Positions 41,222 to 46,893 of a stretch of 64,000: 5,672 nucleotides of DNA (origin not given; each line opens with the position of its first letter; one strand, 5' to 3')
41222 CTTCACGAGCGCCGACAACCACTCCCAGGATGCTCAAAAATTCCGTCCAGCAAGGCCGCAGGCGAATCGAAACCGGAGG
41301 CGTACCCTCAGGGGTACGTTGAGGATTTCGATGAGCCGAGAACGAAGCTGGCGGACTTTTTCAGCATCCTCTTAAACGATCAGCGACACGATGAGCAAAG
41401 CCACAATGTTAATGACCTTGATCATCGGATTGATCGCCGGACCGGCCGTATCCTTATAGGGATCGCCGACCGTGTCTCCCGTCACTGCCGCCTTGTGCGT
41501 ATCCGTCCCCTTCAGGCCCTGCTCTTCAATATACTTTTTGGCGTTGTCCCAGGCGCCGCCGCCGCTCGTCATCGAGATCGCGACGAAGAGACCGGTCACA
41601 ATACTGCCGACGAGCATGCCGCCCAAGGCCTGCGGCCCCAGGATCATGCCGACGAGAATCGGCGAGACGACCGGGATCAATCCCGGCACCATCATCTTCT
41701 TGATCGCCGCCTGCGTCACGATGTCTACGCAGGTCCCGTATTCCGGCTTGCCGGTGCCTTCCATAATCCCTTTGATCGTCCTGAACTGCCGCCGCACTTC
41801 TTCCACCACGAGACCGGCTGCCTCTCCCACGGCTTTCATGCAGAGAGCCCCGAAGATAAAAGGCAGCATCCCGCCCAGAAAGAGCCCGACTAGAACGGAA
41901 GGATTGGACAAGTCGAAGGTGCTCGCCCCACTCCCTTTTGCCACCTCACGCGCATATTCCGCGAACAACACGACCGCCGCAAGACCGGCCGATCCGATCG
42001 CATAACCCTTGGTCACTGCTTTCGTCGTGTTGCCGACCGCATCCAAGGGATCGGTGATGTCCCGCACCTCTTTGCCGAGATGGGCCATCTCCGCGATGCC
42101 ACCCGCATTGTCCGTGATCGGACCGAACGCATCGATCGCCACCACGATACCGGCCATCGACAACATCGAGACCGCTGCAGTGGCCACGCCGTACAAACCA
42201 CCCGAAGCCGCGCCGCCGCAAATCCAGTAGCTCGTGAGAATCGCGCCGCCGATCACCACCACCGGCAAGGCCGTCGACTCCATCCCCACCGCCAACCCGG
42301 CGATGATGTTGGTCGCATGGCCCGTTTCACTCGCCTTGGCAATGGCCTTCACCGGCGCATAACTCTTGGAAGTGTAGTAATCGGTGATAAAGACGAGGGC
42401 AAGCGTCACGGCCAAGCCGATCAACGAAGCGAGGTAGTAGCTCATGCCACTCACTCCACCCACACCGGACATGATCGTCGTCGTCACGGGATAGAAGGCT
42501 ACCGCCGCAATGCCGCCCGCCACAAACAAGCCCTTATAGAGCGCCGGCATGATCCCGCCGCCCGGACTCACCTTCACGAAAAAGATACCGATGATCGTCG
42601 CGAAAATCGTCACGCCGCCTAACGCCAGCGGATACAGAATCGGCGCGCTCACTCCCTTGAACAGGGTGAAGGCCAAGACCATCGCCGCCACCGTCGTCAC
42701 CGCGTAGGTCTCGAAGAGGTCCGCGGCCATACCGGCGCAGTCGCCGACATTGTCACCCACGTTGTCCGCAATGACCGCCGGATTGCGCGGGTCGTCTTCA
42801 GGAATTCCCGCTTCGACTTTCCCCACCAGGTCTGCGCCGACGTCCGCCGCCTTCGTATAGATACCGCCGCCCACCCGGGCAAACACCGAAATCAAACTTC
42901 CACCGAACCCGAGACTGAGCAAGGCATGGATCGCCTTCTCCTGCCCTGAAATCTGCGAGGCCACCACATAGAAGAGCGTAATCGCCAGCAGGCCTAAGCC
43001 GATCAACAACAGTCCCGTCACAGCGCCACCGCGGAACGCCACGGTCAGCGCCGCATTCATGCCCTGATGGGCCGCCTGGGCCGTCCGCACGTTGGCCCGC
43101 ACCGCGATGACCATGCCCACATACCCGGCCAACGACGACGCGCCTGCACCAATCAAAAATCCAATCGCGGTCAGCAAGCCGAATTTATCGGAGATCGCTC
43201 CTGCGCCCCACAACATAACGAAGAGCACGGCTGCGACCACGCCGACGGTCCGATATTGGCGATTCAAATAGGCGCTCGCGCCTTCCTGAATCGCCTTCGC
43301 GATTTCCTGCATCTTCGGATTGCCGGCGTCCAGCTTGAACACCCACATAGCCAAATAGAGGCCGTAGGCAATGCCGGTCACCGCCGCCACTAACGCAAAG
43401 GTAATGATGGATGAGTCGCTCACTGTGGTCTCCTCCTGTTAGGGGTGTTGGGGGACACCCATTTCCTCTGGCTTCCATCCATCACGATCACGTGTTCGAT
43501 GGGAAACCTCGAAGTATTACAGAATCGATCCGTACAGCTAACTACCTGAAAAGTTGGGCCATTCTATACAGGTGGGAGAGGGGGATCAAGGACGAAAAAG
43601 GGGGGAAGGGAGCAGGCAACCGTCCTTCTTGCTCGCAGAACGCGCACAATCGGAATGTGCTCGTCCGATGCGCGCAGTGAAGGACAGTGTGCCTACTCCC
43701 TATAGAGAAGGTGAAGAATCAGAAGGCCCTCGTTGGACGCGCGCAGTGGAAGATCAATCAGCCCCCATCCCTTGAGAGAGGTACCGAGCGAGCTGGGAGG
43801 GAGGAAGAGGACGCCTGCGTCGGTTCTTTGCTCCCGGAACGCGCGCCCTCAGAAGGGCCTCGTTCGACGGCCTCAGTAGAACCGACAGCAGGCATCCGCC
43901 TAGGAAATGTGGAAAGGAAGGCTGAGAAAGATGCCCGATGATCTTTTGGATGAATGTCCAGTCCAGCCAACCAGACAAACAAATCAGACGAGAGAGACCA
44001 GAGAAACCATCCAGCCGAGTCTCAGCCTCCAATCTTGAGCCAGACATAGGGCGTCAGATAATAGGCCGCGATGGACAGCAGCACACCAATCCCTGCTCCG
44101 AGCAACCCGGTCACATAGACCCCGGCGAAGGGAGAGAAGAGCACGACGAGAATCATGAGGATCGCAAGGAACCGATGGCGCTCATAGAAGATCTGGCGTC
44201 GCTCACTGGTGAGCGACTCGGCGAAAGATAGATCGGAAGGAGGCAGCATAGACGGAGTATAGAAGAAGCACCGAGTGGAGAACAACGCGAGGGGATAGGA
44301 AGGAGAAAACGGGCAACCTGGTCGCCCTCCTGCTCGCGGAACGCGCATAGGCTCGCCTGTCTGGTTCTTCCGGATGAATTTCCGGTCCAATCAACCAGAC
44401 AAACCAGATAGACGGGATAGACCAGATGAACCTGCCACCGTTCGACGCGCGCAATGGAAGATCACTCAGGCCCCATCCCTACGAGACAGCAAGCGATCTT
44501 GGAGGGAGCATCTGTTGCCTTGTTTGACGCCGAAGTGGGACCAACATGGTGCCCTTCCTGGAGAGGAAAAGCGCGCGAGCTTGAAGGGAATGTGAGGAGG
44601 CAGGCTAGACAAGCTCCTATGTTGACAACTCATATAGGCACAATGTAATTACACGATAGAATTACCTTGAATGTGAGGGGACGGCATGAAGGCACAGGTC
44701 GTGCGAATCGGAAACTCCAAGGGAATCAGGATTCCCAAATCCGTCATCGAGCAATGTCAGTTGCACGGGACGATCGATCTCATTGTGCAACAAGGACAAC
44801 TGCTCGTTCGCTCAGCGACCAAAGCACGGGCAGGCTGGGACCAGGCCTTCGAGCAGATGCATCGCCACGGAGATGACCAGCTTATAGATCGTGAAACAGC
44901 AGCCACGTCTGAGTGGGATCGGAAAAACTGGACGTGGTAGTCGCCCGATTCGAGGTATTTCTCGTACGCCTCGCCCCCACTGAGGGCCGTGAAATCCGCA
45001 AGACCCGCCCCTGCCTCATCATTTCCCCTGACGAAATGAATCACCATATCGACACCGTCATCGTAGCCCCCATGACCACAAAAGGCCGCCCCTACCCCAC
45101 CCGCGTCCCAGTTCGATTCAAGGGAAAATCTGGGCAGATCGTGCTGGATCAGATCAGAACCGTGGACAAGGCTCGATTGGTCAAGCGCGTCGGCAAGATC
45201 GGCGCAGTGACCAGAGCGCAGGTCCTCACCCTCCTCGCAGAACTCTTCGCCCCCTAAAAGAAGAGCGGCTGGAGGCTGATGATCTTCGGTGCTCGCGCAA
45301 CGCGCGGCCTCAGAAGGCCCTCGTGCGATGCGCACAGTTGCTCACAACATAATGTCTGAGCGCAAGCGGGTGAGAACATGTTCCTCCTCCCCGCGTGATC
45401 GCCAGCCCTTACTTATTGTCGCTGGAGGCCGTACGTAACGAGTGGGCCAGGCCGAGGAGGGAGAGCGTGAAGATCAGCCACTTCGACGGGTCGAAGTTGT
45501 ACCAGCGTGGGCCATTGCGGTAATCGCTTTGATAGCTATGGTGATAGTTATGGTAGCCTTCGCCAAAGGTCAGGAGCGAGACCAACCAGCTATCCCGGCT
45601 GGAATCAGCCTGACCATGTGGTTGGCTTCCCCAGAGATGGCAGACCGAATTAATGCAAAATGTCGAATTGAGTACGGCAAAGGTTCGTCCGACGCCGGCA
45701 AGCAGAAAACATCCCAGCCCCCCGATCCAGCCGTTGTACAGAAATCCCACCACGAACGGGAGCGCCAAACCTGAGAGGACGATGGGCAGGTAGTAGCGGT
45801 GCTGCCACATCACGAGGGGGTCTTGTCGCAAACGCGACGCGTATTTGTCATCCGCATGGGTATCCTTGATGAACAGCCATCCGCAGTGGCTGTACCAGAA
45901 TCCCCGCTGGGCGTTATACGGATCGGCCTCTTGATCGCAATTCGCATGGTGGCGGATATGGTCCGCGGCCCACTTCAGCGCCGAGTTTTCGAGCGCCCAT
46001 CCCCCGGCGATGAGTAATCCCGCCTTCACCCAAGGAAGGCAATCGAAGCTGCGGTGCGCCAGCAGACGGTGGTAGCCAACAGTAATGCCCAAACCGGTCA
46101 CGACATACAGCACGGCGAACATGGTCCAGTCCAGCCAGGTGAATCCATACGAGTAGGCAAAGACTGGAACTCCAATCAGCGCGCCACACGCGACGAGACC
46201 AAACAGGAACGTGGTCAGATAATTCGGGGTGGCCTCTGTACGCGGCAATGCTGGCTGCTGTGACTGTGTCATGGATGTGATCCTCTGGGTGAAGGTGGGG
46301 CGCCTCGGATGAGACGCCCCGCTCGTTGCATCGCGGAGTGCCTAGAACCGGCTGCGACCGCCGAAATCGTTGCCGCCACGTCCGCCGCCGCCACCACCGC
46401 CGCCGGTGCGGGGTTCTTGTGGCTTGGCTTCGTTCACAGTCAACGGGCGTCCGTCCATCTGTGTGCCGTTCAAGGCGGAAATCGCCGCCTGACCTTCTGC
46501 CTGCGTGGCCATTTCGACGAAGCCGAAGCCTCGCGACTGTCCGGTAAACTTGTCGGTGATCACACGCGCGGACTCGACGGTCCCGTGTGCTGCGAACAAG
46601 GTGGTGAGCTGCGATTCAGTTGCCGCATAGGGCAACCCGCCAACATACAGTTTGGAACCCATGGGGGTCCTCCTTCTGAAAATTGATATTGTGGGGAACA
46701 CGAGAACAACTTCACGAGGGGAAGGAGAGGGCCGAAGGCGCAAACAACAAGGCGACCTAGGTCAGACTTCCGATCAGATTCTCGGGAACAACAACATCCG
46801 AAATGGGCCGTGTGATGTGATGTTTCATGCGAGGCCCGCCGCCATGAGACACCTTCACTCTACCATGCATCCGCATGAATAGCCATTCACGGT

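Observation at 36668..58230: Palindromic arrays of 9-nt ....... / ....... units: at least nine copies, all in one orientation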

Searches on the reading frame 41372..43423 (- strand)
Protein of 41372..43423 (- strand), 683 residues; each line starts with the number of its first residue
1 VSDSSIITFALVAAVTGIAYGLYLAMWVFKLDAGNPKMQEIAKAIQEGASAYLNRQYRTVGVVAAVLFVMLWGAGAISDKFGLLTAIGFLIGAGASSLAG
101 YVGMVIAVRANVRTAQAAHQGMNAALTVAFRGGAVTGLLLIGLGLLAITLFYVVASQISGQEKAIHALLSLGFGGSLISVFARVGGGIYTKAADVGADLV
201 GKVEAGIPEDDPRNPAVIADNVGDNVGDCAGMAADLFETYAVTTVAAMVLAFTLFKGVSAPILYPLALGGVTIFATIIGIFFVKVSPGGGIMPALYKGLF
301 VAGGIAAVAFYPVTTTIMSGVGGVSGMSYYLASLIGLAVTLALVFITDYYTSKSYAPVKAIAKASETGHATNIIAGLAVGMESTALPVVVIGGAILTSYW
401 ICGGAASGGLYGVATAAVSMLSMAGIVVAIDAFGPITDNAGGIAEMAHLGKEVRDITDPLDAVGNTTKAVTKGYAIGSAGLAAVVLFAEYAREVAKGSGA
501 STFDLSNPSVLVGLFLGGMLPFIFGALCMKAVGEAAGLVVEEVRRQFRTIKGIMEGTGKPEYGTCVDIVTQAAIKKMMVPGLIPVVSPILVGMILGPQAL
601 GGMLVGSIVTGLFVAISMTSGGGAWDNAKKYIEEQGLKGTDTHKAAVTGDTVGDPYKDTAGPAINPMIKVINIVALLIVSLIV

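Call 11: search_protein_families(library=pfam, proteins=[window:41372-43423:-], max_evalue=0.01)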
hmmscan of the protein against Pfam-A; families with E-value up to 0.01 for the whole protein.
window:41372-43423:- (683 aa): 1 family
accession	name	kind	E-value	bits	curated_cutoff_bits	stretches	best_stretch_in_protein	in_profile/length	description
PF03030.21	H_PPase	-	3.5e-267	888.7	29.7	1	15-678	1-645/645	Inorganic H+ pyrophosphatase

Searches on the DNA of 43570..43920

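Call 50: search_rna_families(source=window, start=43570, end=43920, threshold=evalue, max_evalue=10)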
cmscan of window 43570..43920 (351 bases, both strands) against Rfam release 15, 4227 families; matches with E-value up to 10: 1.
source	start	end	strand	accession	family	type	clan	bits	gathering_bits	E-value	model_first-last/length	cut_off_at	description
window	43570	43588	-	RF00381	Antizyme_FSE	Cis-reg; frameshift_element;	-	14.8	40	2.3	1-19/59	3'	Antizyme RNA frameshifting stimulation element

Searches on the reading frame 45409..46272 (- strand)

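Call 11: search_protein_families(library=pfam, proteins=[window:45409-46272:-], max_evalue=0.01)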
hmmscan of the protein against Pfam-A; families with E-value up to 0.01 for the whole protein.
window:45409-46272:- (287 aa): 2 families
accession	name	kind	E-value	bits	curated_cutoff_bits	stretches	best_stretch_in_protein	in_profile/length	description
PF00487.30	FA_desaturase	-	4e-19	69.8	29.7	1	46-258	3-229/253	Fatty acid desaturase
PF04116.19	FA_hydroxylase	-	0.0012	19.7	31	0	158-254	34-120/132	Fatty acid hydroxylase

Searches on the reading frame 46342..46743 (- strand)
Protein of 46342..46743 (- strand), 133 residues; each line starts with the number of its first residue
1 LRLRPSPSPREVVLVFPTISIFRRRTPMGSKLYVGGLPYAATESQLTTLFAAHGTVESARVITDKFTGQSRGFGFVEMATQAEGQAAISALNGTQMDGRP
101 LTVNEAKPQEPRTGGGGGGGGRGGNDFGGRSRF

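Call 11: search_protein_families(library=pfam, proteins=[window:46342-46743:-], max_evalue=0.01)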
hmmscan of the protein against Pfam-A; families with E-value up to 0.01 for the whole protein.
window:46342-46743:- (133 aa): 2 families
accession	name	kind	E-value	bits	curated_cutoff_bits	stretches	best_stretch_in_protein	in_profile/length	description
PF00076.28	RRM_1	-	4.5e-22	78.1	20.7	1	32-101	1-69/70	RNA recognition motif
PF13893.12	RRM_5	-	0.0013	18.8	27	1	40-110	38-103/125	RNA recognition motif. (a.k.a. RRM, RBD, or RNP domain)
